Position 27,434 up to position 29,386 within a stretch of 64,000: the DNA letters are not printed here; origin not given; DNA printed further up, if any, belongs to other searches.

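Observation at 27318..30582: Coupled trio: UBP zinc finger, receiver fused to a cysteine-less TrxR-like flavoprotein, and a cNMP-binding histidine kinase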

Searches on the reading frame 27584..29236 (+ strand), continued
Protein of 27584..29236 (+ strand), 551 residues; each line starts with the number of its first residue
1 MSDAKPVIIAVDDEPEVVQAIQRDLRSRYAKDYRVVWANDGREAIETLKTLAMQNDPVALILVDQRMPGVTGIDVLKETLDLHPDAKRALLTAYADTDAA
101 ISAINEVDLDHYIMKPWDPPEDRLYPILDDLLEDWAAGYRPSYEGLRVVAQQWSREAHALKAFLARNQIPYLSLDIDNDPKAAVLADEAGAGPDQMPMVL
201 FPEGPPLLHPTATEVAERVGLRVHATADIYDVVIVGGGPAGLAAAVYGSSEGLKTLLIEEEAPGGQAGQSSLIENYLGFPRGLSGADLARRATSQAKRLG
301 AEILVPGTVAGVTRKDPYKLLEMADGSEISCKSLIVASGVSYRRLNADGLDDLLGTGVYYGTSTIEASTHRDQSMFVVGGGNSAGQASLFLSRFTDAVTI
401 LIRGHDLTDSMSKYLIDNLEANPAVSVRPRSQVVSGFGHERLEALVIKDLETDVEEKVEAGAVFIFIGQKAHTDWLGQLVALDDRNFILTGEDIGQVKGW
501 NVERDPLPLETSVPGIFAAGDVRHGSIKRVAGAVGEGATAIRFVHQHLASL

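Call 26: search_protein_families(library=pfam, proteins=[P0187, P0195, P0200, P0203, P0224, P0230, P0125, P0132, P0162, P0219], max_evalue=0.001)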
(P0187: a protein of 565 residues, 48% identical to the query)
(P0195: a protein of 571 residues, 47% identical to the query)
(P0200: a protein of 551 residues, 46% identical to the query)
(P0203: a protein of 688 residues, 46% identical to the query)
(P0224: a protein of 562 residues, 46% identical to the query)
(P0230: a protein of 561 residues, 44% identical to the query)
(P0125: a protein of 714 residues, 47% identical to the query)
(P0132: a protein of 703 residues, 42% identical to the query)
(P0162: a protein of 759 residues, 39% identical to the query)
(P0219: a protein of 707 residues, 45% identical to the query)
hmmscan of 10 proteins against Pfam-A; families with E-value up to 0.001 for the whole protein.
P0187 (565 aa): 11 families
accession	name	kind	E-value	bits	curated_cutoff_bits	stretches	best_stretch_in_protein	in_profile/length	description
PF07992.20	Pyr_redox_2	-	3.5e-33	115.7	26.1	1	229-545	1-291/291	Pyridine nucleotide-disulphide oxidoreductase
PF00027.35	cNMP_binding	-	3.3e-14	53.1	27.5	1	32-114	3-87/89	Cyclic nucleotide-binding domain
PF13738.12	Pyr_redox_3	-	5.8e-11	42.6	30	1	329-478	122-275/305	Pyridine nucleotide-disulphide oxidoreductase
PF00070.33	Pyr_redox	-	1.1e-07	32.7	22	1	376-445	2-76/82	Pyridine nucleotide-disulphide oxidoreductase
PF01266.30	DAO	-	5e-07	30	27.9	1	230-270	1-43/353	FAD dependent oxidoreductase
PF13450.12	NAD_binding_8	-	3.4e-06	27.7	21.9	1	233-273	1-41/68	NAD(P)-binding Rossmann-like domain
PF01946.23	Thi4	-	1.3e-05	25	26.2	1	230-267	19-58/235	Thi4 family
PF12831.13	FAD_oxidored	-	2.8e-05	24.1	27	1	230-266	1-38/416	FAD dependent oxidoreductase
PF00890.30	FAD_binding_2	-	4.9e-05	23.1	20.4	1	230-268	1-40/414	FAD binding domain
PF01494.25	FAD_binding_3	-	9.4e-05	22.2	22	0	231-261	4-34/349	FAD binding domain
PF00743.25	FMO-like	-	0.0009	18.2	22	0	344-406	155-216/532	Flavin-binding monooxygenase-like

P0195 (571 aa): 5 families
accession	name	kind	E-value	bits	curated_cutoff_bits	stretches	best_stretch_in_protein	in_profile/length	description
PF07992.20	Pyr_redox_2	-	1.5e-29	103.8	26.1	1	228-534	1-291/291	Pyridine nucleotide-disulphide oxidoreductase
PF00027.35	cNMP_binding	-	2.7e-15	56.6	27.5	1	36-118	5-88/89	Cyclic nucleotide-binding domain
PF13738.12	Pyr_redox_3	-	6.2e-12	45.8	30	1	281-413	78-210/305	Pyridine nucleotide-disulphide oxidoreductase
PF00070.33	Pyr_redox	-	1.1e-05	26.3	22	1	373-441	2-75/82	Pyridine nucleotide-disulphide oxidoreductase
PF13434.12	Lys_Orn_oxgnase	-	0.00098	18.8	21.3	0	321-404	140-224/339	L-lysine 6-monooxygenase/L-ornithine 5-monooxygenase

P0200 (551 aa): 12 families
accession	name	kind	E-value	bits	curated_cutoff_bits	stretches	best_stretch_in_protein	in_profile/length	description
PF07992.20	Pyr_redox_2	-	1.3e-33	117.1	26.1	1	222-526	1-287/291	Pyridine nucleotide-disulphide oxidoreductase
PF13738.12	Pyr_redox_3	-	1.1e-17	64.7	30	1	308-482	110-288/305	Pyridine nucleotide-disulphide oxidoreductase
PF00027.35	cNMP_binding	-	3.2e-15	56.3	27.5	1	28-112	2-87/89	Cyclic nucleotide-binding domain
PF00070.33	Pyr_redox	-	1.5e-09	38.7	22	1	368-441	2-80/82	Pyridine nucleotide-disulphide oxidoreductase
PF03486.20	HI0933_like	-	3.4e-06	27.1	50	0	223-252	2-31/244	HI0933-like protein Rossmann domain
PF01946.23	Thi4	-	3.3e-05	23.7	26.2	1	222-260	18-58/235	Thi4 family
PF13434.12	Lys_Orn_oxgnase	-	7e-05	22.5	21.3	0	318-424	142-249/339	L-lysine 6-monooxygenase/L-ornithine 5-monooxygenase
PF12831.13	FAD_oxidored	-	7.4e-05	22.6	27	1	223-252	1-30/416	FAD dependent oxidoreductase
PF00890.30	FAD_binding_2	-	8.2e-05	22.4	20.4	1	223-258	1-37/414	FAD binding domain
PF01494.25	FAD_binding_3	-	0.00033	20.4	22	0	223-252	3-32/349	FAD binding domain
PF13450.12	NAD_binding_8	-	0.00041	21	21.9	0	226-259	1-35/68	NAD(P)-binding Rossmann-like domain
PF01134.28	GIDA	-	0.00094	18.8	22.1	0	223-250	1-28/391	Glucose inhibited division protein A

P0203 (688 aa): 11 families
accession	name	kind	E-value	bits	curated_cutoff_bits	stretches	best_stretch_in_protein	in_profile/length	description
PF07992.20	Pyr_redox_2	-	1.6e-31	110.3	26.1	1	361-669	1-291/291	Pyridine nucleotide-disulphide oxidoreductase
PF00027.35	cNMP_binding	-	1.6e-16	60.5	27.5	1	164-250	2-88/89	Cyclic nucleotide-binding domain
PF13738.12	Pyr_redox_3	-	2e-16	60.6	30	1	415-617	79-285/305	Pyridine nucleotide-disulphide oxidoreductase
PF00070.33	Pyr_redox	-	2.7e-09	37.9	22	1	506-570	2-69/82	Pyridine nucleotide-disulphide oxidoreductase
PF12831.13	FAD_oxidored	-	7.6e-06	25.9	27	1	362-398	1-38/416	FAD dependent oxidoreductase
PF13434.12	Lys_Orn_oxgnase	-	1.1e-05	25.2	21.3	0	449-537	131-224/339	L-lysine 6-monooxygenase/L-ornithine 5-monooxygenase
PF01494.25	FAD_binding_3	-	1.5e-05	24.8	22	1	361-405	2-46/349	FAD binding domain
PF03486.20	HI0933_like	-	4.4e-05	23.5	50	0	362-394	2-34/244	HI0933-like protein Rossmann domain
PF01946.23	Thi4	-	0.00014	21.6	26.2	0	361-399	18-58/235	Thi4 family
PF01266.30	DAO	-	0.00015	21.9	27.9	0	362-404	1-45/353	FAD dependent oxidoreductase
PF13450.12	NAD_binding_8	-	0.00049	20.7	21.9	0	365-398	1-35/68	NAD(P)-binding Rossmann-like domain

P0224 (562 aa): 11 families
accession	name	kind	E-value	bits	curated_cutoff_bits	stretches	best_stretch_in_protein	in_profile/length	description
PF07992.20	Pyr_redox_2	-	1.6e-31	110.3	26.1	1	230-541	1-291/291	Pyridine nucleotide-disulphide oxidoreductase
PF00027.35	cNMP_binding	-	1.7e-17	63.6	27.5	1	32-117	3-88/89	Cyclic nucleotide-binding domain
PF13738.12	Pyr_redox_3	-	7e-13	48.9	30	1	312-490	104-285/305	Pyridine nucleotide-disulphide oxidoreductase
PF00070.33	Pyr_redox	-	1.7e-08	35.3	22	1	380-446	2-71/82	Pyridine nucleotide-disulphide oxidoreductase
PF12831.13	FAD_oxidored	-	6.5e-08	32.7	27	1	231-267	1-38/416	FAD dependent oxidoreductase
PF01266.30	DAO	-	5e-07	30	27.9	1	231-272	1-41/353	FAD dependent oxidoreductase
PF03486.20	HI0933_like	-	4.8e-06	26.6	50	1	231-265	2-36/244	HI0933-like protein Rossmann domain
PF00890.30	FAD_binding_2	-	1.3e-05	25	20.4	1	231-270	1-41/414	FAD binding domain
PF01946.23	Thi4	-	4.4e-05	23.3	26.2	1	229-265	17-55/235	Thi4 family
PF13450.12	NAD_binding_8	-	0.00022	21.9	21.9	1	234-272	1-40/68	NAD(P)-binding Rossmann-like domain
PF01494.25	FAD_binding_3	-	0.00096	18.9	22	1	230-263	2-35/349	FAD binding domain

P0230 (561 aa): 7 families
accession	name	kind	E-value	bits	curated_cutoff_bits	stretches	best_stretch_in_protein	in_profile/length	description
PF07992.20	Pyr_redox_2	-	2.3e-35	122.9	26.1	1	237-546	2-291/291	Pyridine nucleotide-disulphide oxidoreductase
PF13738.12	Pyr_redox_3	-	6.8e-17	62.1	30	1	309-469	98-262/305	Pyridine nucleotide-disulphide oxidoreductase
PF00027.35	cNMP_binding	-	8.9e-14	51.7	27.5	1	43-124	6-88/89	Cyclic nucleotide-binding domain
PF00070.33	Pyr_redox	-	9.5e-09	36.1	22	1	380-454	1-80/82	Pyridine nucleotide-disulphide oxidoreductase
PF01134.28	GIDA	-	2.5e-07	30.5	22.1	0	380-411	1-32/391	Glucose inhibited division protein A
PF01266.30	DAO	-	6.4e-06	26.4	27.9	0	291-351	148-209/353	FAD dependent oxidoreductase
PF03486.20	HI0933_like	-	7.6e-05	22.7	50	0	237-265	2-30/244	HI0933-like protein Rossmann domain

P0125 (714 aa): 11 families
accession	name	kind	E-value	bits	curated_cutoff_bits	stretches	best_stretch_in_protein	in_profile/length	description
PF07992.20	Pyr_redox_2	-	9.4e-38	130.7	26.1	1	228-539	1-291/291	Pyridine nucleotide-disulphide oxidoreductase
PF00027.35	cNMP_binding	-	2.6e-23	82.2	27.5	1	597-681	4-89/89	Cyclic nucleotide-binding domain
PF13738.12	Pyr_redox_3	-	2.2e-18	67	30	1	290-487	87-288/305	Pyridine nucleotide-disulphide oxidoreductase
PF01266.30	DAO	-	1.4e-08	35.1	27.9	1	229-270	1-44/353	FAD dependent oxidoreductase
PF03486.20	HI0933_like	-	2.5e-07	30.8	50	0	229-260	2-33/244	HI0933-like protein Rossmann domain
PF01946.23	Thi4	-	4.4e-07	29.8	26.2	1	227-266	17-58/235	Thi4 family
PF12831.13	FAD_oxidored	-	8.5e-07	29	27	1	229-265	1-38/416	FAD dependent oxidoreductase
PF00070.33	Pyr_redox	-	9.7e-07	29.7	22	0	373-438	2-70/82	Pyridine nucleotide-disulphide oxidoreductase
PF00072.30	Response_reg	-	3e-06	27.8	30.2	1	12-116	6-102/111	Response regulator receiver domain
PF13450.12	NAD_binding_8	-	1.4e-05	25.7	21.9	1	232-266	1-36/68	NAD(P)-binding Rossmann-like domain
PF00890.30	FAD_binding_2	-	3.7e-05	23.5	20.4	1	229-268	1-41/414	FAD binding domain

P0132 (703 aa): 12 families
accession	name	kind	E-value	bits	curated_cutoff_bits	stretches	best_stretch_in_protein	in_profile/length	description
PF07992.20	Pyr_redox_2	-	1.5e-33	116.9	26.1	1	373-683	1-291/291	Pyridine nucleotide-disulphide oxidoreductase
PF12680.13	SnoaL_2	-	5.9e-15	56.1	27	1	9-114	1-101/102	SnoaL-like domain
PF13738.12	Pyr_redox_3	-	2.2e-14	53.9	30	1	509-632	158-288/305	Pyridine nucleotide-disulphide oxidoreductase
PF12831.13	FAD_oxidored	-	2.2e-10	40.9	27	1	374-410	1-38/416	FAD dependent oxidoreductase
PF00070.33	Pyr_redox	-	4.5e-08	33.9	22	1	518-583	2-70/82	Pyridine nucleotide-disulphide oxidoreductase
PF00890.30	FAD_binding_2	-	1.4e-06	28.3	20.4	1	374-408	1-36/414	FAD binding domain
PF01946.23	Thi4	-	1.7e-06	27.9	26.2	1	368-411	13-58/235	Thi4 family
PF01266.30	DAO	-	2.4e-06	27.8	27.9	1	374-498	1-129/353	FAD dependent oxidoreductase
PF03486.20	HI0933_like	-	0.00011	22.2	50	1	374-404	2-32/244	HI0933-like protein Rossmann domain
PF01134.28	GIDA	-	0.00028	20.5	22.1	1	374-403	1-30/391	Glucose inhibited division protein A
PF13450.12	NAD_binding_8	-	0.0003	21.4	21.9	1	377-410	1-35/68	NAD(P)-binding Rossmann-like domain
PF07366.18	SnoaL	-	0.00034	20.9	28.4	1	7-112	2-110/126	SnoaL-like polyketide cyclase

P0162 (759 aa): 13 families
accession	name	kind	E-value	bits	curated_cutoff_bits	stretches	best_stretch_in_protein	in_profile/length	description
PF07992.20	Pyr_redox_2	-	7.6e-31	108.1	26.1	1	408-721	1-291/291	Pyridine nucleotide-disulphide oxidoreductase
PF13738.12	Pyr_redox_3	-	1.6e-15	57.6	30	2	510-605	122-215/305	Pyridine nucleotide-disulphide oxidoreductase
PF12831.13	FAD_oxidored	-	2e-09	37.7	27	1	409-458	1-50/416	FAD dependent oxidoreductase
PF00070.33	Pyr_redox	-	3.9e-08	34.1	22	1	557-628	2-79/82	Pyridine nucleotide-disulphide oxidoreductase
PF01946.23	Thi4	-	1e-06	28.6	26.2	1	402-446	12-58/235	Thi4 family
PF00890.30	FAD_binding_2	-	1.6e-06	28.1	20.4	1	409-447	1-40/414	FAD binding domain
PF03486.20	HI0933_like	-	4.2e-06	26.8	50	1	409-439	2-32/244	HI0933-like protein Rossmann domain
PF01134.28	GIDA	-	4.7e-06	26.3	22.1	1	409-436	1-28/391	Glucose inhibited division protein A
PF00072.30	Response_reg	-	7.9e-06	26.5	30.2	1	196-287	5-93/111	Response regulator receiver domain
PF13450.12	NAD_binding_8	-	1.5e-05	25.6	21.9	1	412-450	1-40/68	NAD(P)-binding Rossmann-like domain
PF01266.30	DAO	-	0.00011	22.3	27.9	0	409-448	1-39/353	FAD dependent oxidoreductase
PF13434.12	Lys_Orn_oxgnase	-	0.00024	20.8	21.3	0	493-582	128-216/339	L-lysine 6-monooxygenase/L-ornithine 5-monooxygenase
PF00743.25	FMO-like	-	0.00079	18.4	22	0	504-582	130-211/532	Flavin-binding monooxygenase-like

P0219 (707 aa): 15 families
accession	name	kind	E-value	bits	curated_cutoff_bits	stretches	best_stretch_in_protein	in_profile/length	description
PF07992.20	Pyr_redox_2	-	1.3e-30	107.3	26.1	1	214-516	2-291/291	Pyridine nucleotide-disulphide oxidoreductase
PF13499.12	EF-hand_7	-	1.4e-17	64.2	30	2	546-620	5-66/67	EF-hand domain pair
PF13405.12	EF-hand_6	-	4.5e-16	57.4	25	1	670-693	4-27/30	EF-hand domain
PF13738.12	Pyr_redox_3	-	4.8e-16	59.3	30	1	295-499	107-305/305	Pyridine nucleotide-disulphide oxidoreductase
PF00036.39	EF-hand_1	-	1.7e-14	52.6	25.4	0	670-694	4-28/29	EF hand domain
PF00070.33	Pyr_redox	-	7.7e-09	36.4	22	1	358-427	2-75/82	Pyridine nucleotide-disulphide oxidoreductase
PF12831.13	FAD_oxidored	-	2.8e-07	30.6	27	1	214-251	1-39/416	FAD dependent oxidoreductase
PF01946.23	Thi4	-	1.5e-06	28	26.2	1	212-250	17-57/235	Thi4 family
PF13833.12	EF-hand_8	-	2.5e-06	27.6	28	0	641-658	34-51/54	EF-hand domain pair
PF13450.12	NAD_binding_8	-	1e-05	26.2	21.9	1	217-255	1-40/68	NAD(P)-binding Rossmann-like domain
PF01266.30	DAO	-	2e-05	24.7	27.9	1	214-254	1-43/353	FAD dependent oxidoreductase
PF03486.20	HI0933_like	-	3.1e-05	24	50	0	214-244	2-32/244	HI0933-like protein Rossmann domain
PF00890.30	FAD_binding_2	-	3.3e-05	23.7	20.4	1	214-248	1-36/414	FAD binding domain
PF13202.12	EF-hand_5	-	4.2e-05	23.3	25.9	0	548-565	3-21/25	EF hand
PF01134.28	GIDA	-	0.00041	19.9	22.1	0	214-241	1-28/391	Glucose inhibited division protein A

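Call 29: find_related_loci(query=A1, collection=genome_contigs, flank=7000)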
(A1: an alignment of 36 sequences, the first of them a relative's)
Query A1 (551 aa) in genome_contigs; peptide patterns used: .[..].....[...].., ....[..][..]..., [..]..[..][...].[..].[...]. (x = any residue, [..] = any of these).
599 stretches matched a pattern (row limit reached: there are more); 580 encode a relative of the query (tblastn E <= 1e-3); the best 80 are kept; 80 distinct loci.
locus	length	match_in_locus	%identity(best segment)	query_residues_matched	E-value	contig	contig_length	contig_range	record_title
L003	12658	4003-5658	55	4-551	0e+0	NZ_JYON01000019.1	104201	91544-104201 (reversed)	Aliterella atlantica CENA595 contig_131, whole genome shotgun sequence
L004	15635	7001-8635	55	4-551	0e+0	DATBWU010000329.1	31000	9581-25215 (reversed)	MAG TPA_asm: Anaerolineae bacterium isolate SMAG_U7549 k141_785473, whole genome shotgun sequence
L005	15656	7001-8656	53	4-551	0e+0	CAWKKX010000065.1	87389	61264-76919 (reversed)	MAG: uncultured Chloroflexia bacterium isolate MFD04580.bin.2.112 genome assembly, contig: contig_84569, whole genome sh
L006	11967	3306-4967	51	2-551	0e+0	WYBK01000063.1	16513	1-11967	MAG: Acidobacteria bacterium isolate ACD1 k127_70403, whole genome shotgun sequence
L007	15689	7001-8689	52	4-551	0e+0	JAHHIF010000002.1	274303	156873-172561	MAG: Symplocastrum torsivum CPER-KK1 scaffold_24_c1, whole genome shotgun sequence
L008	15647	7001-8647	54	5-551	0e+0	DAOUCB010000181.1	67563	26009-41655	MAG TPA_asm: Anaerolineae bacterium isolate H76_765 k137_1069351, whole genome shotgun sequence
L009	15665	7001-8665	53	4-551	0e+0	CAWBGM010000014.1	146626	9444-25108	MAG: Terriglobia bacterium isolate MFD04780.bin.1.112 genome assembly, contig: contig_44717, whole genome shotgun sequen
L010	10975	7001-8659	54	4-551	0e+0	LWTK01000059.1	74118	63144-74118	Nostoc sp. ATCC 43529 scaffold43.1, whole genome shotgun sequence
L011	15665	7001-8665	51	1-551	0e+0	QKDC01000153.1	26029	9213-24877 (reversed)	MAG: Gemmatimonadetes bacterium isolate SZUA-440 scaffold_4258, whole genome shotgun sequence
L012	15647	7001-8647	52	5-549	0e+0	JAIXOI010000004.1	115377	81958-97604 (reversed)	MAG: Sphingobacteriales bacterium isolate C1_MAG_00009 C1_MAG_00009_000000000051, whole genome shotgun sequence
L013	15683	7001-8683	51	4-551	0e+0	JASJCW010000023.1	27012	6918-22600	MAG: Prochloraceae cyanobacterium isolate MO_167.B41 MO_167.c_869, whole genome shotgun sequence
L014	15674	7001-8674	52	1-551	0e+0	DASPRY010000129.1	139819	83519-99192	MAG TPA_asm: Terriglobales bacterium isolate SMAG_U12237 k141_1256096, whole genome shotgun sequence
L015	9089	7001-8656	52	4-551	0e+0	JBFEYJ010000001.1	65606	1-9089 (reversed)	MAG: Thiohalomonadaceae bacterium isolate Mix_mud09.2021.07.50 k141_1072676_length_65606_cov_16.4168, whole genome shotg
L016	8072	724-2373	51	4-551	0e+0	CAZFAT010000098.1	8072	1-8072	MAG TPA_asm: uncultured Solibacteraceae bacterium isolate binchicken_co31_429 genome assembly, contig: k141_870850, whol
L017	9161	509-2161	53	4-551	0e+0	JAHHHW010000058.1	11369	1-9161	MAG: Pelatocladus maniniholoensis HA4357-MV3 scaffold_152_c1, whole genome shotgun sequence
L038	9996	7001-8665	52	4-551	0e+0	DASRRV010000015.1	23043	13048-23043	MAG TPA_asm: Candidatus Sulfotelmatobacter sp. isolate SMAG_U5163 k141_238715, whole genome shotgun sequence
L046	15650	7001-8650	47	6-551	8e-179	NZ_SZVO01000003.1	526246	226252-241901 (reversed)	Dyadobacter frigoris strain AR-3-8 contig3, whole genome shotgun sequence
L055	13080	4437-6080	50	6-549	1e-177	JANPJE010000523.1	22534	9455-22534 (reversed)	MAG: Spirosoma sp. isolate VAR_61_metabat_453_sub VAR_61_k141_597155, whole genome shotgun sequence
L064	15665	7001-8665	52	4-551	1e-175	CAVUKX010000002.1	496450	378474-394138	MAG: uncultured Acidobacteriota bacterium isolate MFD01716.bin.1.181 genome assembly, contig: contig_16058, whole genome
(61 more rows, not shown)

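Call 47: predict_structure(alignment_id=A1)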
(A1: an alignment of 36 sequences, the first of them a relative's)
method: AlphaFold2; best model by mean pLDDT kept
length: 551 residues; sequences in the alignment: 36
mean_pLDDT: 91.5   pTM: 0.85
mean pLDDT of the five models: 91.5, 90.7, 90.7, 89.5, 88.4
residues with pLDDT >= 90: 402; 70-90: 135; 50-70: 12; < 50: 2
segments of 3 or more residues with pLDDT < 50: none
pLDDT, mean of each block of 10 residues (from residue 1): 80 89 90 94 97 94 93 95 93 80 80 75 80 81 79 92 90 92 95 94 93 95 95 98 98 98 91 80 86 94 97 95 97 97 93 93 84 95 92 94 95 93 96 96 97 98 94 93 94 82 92 96 89 95 97 89
secondary structure, 60 per line:
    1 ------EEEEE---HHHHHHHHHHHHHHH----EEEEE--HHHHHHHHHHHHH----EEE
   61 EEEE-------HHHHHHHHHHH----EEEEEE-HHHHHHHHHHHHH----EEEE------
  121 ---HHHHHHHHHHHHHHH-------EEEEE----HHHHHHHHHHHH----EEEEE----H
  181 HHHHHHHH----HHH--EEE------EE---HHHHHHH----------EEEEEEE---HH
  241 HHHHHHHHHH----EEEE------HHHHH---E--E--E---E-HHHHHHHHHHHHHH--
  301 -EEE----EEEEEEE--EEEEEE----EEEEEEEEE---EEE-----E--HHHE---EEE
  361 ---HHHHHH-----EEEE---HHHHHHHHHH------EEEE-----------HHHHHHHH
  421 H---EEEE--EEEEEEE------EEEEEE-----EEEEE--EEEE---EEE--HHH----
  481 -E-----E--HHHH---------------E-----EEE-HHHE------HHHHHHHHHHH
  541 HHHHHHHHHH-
elements in order: E7-11 H15-29 E34-38 H41-53 E58-64 H72-82 E87-92 H94-106 E111-114 H124-138 E146-150 H155-166 E171-175 H180-188 E198-200 H212-218 E229-235 H239-250 E255-258 H265-269 H285-298 E302-304 E309-315 E318-323 E328-336 E340-342 E358-360 H364-369 E375-378 H382-391 E398-401 H413-421 E425-428 E431-437 E444-449 E455-459 E462-465 E469-471 H491-494 E516-518 H530-550
